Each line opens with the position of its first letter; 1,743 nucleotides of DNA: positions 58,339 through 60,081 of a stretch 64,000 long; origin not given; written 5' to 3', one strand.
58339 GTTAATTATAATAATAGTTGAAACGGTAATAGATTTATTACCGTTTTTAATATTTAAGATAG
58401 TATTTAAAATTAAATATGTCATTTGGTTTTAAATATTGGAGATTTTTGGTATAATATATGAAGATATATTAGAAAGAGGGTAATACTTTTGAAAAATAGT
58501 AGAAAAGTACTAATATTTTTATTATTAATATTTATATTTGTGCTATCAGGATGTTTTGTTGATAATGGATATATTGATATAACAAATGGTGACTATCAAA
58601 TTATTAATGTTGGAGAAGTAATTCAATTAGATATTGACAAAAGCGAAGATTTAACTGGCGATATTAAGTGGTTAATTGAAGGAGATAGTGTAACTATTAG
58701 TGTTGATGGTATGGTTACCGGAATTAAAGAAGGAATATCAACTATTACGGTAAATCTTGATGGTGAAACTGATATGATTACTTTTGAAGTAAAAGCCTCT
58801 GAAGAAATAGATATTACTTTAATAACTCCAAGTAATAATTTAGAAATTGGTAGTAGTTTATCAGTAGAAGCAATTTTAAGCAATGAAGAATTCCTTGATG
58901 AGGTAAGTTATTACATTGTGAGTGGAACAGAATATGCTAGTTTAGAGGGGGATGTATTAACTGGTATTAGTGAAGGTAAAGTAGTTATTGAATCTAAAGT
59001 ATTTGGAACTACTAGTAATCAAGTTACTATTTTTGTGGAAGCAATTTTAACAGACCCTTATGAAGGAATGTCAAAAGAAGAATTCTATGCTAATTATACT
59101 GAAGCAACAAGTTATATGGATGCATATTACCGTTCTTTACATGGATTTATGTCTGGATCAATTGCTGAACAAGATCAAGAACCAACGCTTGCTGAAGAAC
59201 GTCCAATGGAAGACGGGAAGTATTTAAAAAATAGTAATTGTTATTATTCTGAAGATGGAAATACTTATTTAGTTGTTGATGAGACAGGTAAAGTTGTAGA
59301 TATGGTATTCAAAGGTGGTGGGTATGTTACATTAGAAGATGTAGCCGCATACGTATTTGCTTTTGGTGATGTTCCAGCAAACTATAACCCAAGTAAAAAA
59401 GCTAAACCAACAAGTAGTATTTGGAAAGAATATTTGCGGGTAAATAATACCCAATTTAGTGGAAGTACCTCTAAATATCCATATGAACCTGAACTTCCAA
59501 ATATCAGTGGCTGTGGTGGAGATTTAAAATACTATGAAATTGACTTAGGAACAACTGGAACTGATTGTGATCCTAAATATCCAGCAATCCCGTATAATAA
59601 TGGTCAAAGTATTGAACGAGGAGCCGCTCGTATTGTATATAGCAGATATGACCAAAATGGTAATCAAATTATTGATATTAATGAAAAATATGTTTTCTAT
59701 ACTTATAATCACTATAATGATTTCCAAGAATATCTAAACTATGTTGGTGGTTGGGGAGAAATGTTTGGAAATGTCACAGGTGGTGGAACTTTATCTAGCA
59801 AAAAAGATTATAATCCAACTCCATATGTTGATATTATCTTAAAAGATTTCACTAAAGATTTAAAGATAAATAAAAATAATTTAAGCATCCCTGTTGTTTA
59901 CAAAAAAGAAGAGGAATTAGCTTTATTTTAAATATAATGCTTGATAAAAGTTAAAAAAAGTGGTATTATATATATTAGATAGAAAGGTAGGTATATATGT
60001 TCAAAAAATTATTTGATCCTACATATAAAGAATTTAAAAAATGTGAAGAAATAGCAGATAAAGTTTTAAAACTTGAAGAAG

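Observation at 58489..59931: Cell-surface lipoprotein carrying a barnase-family ribonuclease domain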

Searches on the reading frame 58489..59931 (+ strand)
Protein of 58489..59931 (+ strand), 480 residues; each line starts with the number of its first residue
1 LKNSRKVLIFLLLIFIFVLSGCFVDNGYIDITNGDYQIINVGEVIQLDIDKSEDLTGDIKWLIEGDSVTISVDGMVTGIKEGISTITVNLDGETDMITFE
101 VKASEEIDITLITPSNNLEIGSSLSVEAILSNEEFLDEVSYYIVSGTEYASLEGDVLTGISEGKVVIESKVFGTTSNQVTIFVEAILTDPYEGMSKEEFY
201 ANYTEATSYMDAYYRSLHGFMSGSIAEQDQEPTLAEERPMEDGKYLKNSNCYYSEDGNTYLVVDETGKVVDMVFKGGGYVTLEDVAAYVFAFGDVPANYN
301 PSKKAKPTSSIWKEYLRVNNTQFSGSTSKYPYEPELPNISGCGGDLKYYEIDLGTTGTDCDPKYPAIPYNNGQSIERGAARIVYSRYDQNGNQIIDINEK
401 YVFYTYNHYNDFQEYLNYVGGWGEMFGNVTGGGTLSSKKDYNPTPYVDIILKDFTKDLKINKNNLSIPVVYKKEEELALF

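Call 3: search_protein_families(library=pfam, proteins=[window:58489-59931:+], max_evalue=1)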
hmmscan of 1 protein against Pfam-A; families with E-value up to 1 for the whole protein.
window:58489-59931:+ (480 aa): 2 families
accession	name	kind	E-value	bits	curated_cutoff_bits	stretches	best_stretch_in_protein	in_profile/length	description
PF00545.25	Ribonuclease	-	0.0042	18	24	1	336-414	46-96/98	ribonuclease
PF02368.24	Big_2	-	0.0066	16.8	22.8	1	56-88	33-66/79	Bacterial Ig-like domain (group 2)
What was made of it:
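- On Barnase / microbial RNase N1-T1 family (Pfam PF00545): The score is 18 bits, E 0.0042 (call 3).
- On Big_2 bacterial Ig-like domains (PF02368): The query alone scores 16.8 bits, below the 22.8-bit cut-off (call 3).
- Checked: Big_2 is weak in this sequence alone (E 0.0066, 16.8 bits, cut-off 22.8; call 3). It covers residues 336-414 against profile positions 46-96 of 98 (call 3).
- The Pfam match is sub-threshold (call 3).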

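Call 4: search_protein_families(library=ncbifam, proteins=[window:58489-59931:+], max_evalue=1)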
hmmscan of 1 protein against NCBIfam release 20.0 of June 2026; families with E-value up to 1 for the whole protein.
window:58489-59931:+ (480 aa): 1 family
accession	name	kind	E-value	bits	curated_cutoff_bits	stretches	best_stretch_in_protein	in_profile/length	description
NF053514.2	JUQZ_fam_ocin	equivalog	0.34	11.2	40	0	137-167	58-89/107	BLB8/JUQZ-1 family protein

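Call 5: search_solved_structures(query=window:58489-59931:+, max_evalue=10, show_alignments=3)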
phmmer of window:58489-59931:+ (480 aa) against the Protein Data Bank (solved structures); distinct sequences matched with E-value up to 10: 6.
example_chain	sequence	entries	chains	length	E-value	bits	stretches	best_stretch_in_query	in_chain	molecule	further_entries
7quz_AAA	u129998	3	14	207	0.012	17.5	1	38-93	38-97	Beta-1,3-glucanase bglH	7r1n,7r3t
8r2c_A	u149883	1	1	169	0.19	13.6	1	103-183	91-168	von willebrand factor type A (VWA) domain was originally protein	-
6f5p_E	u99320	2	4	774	0.91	11.4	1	152-249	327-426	Polymerase basic protein 2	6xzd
5d98_C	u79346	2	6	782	0.92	11.4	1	152-249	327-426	Polymerase basic protein 2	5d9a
6xzg_CP1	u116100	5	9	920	1.1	11.1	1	152-249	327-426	Polymerase basic protein 2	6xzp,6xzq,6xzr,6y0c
9ifo_A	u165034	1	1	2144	5.2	8.9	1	48-175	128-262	Teneurin-Like Protein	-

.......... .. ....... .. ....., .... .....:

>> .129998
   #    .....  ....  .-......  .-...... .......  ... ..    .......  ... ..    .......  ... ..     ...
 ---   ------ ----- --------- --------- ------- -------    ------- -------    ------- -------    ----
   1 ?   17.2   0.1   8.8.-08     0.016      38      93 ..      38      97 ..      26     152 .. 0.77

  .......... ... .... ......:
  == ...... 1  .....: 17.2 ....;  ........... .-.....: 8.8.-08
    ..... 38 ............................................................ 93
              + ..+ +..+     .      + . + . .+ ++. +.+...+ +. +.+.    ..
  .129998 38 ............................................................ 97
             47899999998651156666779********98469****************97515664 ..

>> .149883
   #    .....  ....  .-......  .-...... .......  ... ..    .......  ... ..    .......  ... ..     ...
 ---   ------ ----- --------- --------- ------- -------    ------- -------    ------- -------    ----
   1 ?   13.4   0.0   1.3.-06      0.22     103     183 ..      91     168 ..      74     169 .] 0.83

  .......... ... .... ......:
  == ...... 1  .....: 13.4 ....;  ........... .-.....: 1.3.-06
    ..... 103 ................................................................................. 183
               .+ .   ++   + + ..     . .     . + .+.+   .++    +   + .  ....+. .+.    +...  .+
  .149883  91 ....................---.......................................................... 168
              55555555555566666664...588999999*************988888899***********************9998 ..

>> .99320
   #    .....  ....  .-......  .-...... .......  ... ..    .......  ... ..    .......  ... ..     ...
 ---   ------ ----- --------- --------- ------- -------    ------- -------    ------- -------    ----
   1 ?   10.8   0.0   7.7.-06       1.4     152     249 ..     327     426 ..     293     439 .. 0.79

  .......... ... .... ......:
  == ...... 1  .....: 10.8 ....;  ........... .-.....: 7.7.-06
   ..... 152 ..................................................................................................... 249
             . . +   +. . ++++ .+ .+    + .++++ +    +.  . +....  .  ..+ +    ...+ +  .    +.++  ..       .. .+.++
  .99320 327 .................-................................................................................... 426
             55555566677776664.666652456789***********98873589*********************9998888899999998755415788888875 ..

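Call 6: find_homologous_proteins(query=window:58489-59931:+, max_evalue=0.001)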
Query window:58489-59931:+ (480 aa): 2555 proteins with E <= 0.001 among 8000 candidates; the best 120 are listed.
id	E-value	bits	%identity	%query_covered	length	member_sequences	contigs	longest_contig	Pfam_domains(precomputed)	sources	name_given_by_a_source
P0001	0.0e+0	1074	100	100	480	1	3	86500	-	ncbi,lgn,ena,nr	ncbi:MAG: hypothetical protein IJX78_01790 [Bacilli bacterium]|nr:hypothetical protein [Bacilli bact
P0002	5.5e-188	644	62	95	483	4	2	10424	PF02368.25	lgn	-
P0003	8.1e-183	627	59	100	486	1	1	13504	PF02368.25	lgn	-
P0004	3.2e-177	608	57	99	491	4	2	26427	PF22359.3,PF02368.25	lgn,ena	-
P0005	1.7e-174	599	60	96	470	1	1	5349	PF02368.25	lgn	-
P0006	3.3e-173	595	57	99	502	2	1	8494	PF02368.25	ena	-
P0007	6.4e-173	594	57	96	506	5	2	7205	PF02368.25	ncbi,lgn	-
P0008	9.3e-173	593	57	99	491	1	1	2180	PF22359.3,PF02368.25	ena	-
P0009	1.6e-172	593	56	99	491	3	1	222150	PF22359.3,PF02368.25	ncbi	-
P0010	4.5e-171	588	57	99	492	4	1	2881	PF02368.25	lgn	-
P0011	1.1e-170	587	55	100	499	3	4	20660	PF02368.25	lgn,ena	-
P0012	1.0e-169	583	57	95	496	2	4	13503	-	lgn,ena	-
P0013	1.5e-169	583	58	94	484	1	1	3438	PF02368.25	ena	-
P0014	5.9e-169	581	55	96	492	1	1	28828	PF02368.25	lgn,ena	-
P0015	7.1e-166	571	58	92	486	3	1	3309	PF22359.3,PF02368.25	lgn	-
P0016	3.6e-165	568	58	93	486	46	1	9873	PF22359.3,PF02368.25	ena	-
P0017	9.8e-165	567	55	100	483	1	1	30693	PF21461.4,PF02368.25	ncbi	-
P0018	9.1e-164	564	57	91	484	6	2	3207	PF22359.3,PF02368.25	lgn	-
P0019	2.2e-162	559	56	93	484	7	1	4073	PF02368.25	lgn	-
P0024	5.6e-160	551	58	91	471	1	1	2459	PF22359.3,PF02368.25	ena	-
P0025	3.9e-159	548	55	93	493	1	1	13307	-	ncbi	-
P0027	7.2e-157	541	52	93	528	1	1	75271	-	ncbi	-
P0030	1.9e-155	536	53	95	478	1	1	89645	-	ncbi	-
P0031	3.6e-155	535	54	97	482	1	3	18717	PF02368.25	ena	-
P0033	1.6e-154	533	54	96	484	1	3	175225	-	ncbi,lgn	-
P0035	3.9e-154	532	55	80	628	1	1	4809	PF02368.25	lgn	-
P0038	6.6e-154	531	55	94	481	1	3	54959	PF21764.4,PF02368.25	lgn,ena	-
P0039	8.7e-154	531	51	91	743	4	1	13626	PF02368.25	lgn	-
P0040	9.7e-154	531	52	98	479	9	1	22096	-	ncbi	-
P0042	2.2e-153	530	55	95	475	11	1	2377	PF02368.25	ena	-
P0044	6.5e-153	528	63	70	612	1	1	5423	PF02368.25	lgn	-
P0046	7.7e-153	528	63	70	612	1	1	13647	PF02368.25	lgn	-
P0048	4.2e-152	525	63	70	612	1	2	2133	PF02368.25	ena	-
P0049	4.6e-152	525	55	91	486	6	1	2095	PF02368.25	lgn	-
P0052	9.4e-152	524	63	70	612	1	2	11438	PF02368.25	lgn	-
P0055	1.6e-151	523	63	70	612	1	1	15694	PF02368.25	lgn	-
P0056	1.8e-151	523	52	94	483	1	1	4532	PF02368.25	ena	-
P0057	3.8e-151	522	53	95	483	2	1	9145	PF02368.25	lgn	-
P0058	1.1e-150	521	63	70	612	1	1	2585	PF02368.25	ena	-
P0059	1.6e-150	520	53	98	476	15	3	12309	PF02368.25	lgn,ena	-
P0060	6.9e-150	518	58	70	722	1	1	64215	PF02368.25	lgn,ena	-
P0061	8.0e-150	518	54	91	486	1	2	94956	PF02368.25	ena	-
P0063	1.8e-149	517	53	95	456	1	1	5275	PF02368.25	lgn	-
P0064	2.4e-149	516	51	92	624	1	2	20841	PF02368.25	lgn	-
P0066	8.3e-149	514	53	91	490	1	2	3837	PF02368.25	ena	-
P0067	2.6e-148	513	52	89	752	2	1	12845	PF02368.25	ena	-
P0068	4.8e-148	512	52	98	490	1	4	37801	PF02368.25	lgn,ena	-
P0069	7.3e-148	511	53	95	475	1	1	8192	PF22359.3,PF02368.25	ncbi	-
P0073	4.3e-147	509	52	91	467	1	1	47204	-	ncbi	-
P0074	4.6e-147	509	55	94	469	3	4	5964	PF02368.25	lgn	-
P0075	2.0e-146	507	52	99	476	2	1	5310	PF02368.25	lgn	-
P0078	1.5e-144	500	53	84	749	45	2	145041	PF02368.25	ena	-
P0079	2.9e-144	499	51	97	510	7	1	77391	PF02368.25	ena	-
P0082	7.5e-143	495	52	89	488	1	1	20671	PF02368.25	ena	-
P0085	6.3e-142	492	49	96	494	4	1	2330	PF02368.25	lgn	-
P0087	1.9e-141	490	51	90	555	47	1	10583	PF02368.25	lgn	-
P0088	2.8e-141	490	52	84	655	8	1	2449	PF02368.25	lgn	-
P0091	2.6e-140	486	48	89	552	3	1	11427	PF02368.25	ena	-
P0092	4.6e-140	486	48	89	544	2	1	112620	PF02368.25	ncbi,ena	-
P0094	7.2e-140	485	53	89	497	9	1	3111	PF22359.3,PF02368.25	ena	-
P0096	1.6e-138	481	58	70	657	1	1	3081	PF22359.3,PF02368.25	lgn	-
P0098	7.6e-138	478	49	87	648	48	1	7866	PF07679.23,PF02368.25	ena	-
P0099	1.1e-137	478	52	84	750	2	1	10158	PF02368.25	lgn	-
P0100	1.2e-137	478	48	87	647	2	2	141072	PF07679.23,PF22359.3,PF02368.25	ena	-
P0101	1.4e-137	477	59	70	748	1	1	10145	PF02368.25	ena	-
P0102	2.0e-137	477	48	96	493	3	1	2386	PF02368.25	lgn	-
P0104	4.9e-137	476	48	98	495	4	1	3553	PF02368.25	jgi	jgi:hypothetical protein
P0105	1.6e-136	474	51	87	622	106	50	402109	PF02368.25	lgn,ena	-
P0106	2.2e-136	473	51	89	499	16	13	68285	PF02368.25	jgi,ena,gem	-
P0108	5.9e-136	472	47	90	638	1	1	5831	PF02368.25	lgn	-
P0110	4.9e-135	469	53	80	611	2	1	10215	PF22359.3,PF02368.25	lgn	-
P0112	2.0e-134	467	51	88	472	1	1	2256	PF02368.25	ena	-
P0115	9.9e-133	461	47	97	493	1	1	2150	PF02368.25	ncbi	-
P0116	1.3e-132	461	50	89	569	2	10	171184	PF02368.25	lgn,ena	-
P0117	1.6e-132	461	51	92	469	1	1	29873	PF02368.25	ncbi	-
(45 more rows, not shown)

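Call 21: find_encoding_contigs(protein=P0009, flank=5000, max_places=2)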
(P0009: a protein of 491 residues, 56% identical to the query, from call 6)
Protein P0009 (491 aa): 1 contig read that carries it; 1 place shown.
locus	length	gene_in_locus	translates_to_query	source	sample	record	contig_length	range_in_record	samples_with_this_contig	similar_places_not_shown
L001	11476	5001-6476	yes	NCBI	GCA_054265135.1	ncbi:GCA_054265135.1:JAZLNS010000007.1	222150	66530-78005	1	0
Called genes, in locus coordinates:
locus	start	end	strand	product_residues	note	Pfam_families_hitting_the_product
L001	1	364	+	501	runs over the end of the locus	PF02874:ATP-synt_ab_N, PF00006:ATP-synt_ab, PF00306:ATP-synt_ab_C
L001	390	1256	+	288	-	PF00231:ATP-synt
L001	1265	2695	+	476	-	PF02874:ATP-synt_ab_N, PF00006:ATP-synt_ab, PF22919:ATP-synt_VA_C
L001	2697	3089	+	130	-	PF02823:ATP-synt_DE_N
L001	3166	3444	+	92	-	-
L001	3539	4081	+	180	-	PF02482:Ribosomal_S30AE, PF16321:Ribosom_S30AE_C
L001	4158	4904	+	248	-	PF00149:Metallophos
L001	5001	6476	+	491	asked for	PF02368:Big_2 (weak), PF22359:Big-like (faint)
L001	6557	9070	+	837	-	PF07517:SecA_DEAD, PF00270:DEAD (faint), PF01043:SecA_PP_bind, PF21090:P-loop_SecA, PF00271:Helicase_C (faint), PF21090:P-loop_SecA, PF07516:SecA_SW, PF02810:SEC-C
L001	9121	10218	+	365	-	PF03462:PCRF, PF00472:RF-1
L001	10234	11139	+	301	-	PF02588:YitT_membrane, PF10035:DUF2179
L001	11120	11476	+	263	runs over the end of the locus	PF21982:RecX_HTH1 (weak), PF02631:RecX_HTH2 (weak), PF21981:RecX_HTH3 (faint)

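Call 31: list_cluster_members(proteins=[P0001, P0009, P0017, P0025, P0027, P0030, P0033, P0040, P0073, P0115])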
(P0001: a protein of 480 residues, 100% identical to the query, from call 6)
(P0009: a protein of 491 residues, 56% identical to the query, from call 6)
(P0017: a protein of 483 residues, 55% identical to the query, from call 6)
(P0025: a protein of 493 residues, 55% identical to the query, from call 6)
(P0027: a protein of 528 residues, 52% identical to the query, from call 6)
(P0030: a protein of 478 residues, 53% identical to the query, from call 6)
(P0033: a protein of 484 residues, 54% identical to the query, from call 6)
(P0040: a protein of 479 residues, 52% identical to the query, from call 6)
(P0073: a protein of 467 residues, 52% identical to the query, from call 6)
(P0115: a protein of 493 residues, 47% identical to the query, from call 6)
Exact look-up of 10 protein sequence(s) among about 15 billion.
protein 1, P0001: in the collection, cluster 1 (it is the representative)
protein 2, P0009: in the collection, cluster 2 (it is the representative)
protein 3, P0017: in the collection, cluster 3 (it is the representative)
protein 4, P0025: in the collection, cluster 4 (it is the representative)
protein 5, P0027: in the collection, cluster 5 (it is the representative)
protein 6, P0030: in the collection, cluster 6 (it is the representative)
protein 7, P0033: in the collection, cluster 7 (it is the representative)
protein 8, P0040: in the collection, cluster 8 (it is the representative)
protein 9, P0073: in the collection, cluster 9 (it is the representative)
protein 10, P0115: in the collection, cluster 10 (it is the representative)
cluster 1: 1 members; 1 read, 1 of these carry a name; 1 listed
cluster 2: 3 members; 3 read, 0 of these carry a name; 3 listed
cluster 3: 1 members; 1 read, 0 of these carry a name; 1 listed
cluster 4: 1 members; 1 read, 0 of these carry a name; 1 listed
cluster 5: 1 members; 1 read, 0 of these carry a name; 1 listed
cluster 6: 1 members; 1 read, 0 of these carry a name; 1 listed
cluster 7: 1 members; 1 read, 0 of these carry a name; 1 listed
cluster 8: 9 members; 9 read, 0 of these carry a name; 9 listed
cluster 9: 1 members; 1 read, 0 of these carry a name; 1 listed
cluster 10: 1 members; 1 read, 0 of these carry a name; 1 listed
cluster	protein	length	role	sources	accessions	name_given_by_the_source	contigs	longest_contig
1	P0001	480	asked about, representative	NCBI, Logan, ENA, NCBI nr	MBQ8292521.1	MAG: hypothetical protein IJX78_01790 [Bacilli bacterium] | hypothetical protein [Bacilli bacterium]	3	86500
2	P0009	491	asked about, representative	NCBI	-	-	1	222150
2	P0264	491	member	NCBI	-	-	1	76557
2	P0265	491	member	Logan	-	-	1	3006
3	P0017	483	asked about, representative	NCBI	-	-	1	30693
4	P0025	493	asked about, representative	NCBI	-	-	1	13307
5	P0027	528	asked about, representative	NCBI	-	-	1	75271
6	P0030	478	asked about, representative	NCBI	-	-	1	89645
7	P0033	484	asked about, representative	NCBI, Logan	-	-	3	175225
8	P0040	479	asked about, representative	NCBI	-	-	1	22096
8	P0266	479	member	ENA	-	-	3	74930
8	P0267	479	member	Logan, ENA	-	-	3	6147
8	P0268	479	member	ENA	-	-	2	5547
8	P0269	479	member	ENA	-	-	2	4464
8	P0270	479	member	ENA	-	-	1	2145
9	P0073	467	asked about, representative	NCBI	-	-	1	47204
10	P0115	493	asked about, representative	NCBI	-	-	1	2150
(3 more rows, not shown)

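Call 47: search_protein_families(library=padloc, proteins=[window:58489-59931:+], max_evalue=0.1)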
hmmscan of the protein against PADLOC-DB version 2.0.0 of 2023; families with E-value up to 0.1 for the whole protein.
window:58489-59931:+ (480 aa): 0 families
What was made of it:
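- Tried and rejected: PADLOC defence models gave no hit (call 47), and NCBIfam gave nothing relevant (call 4).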
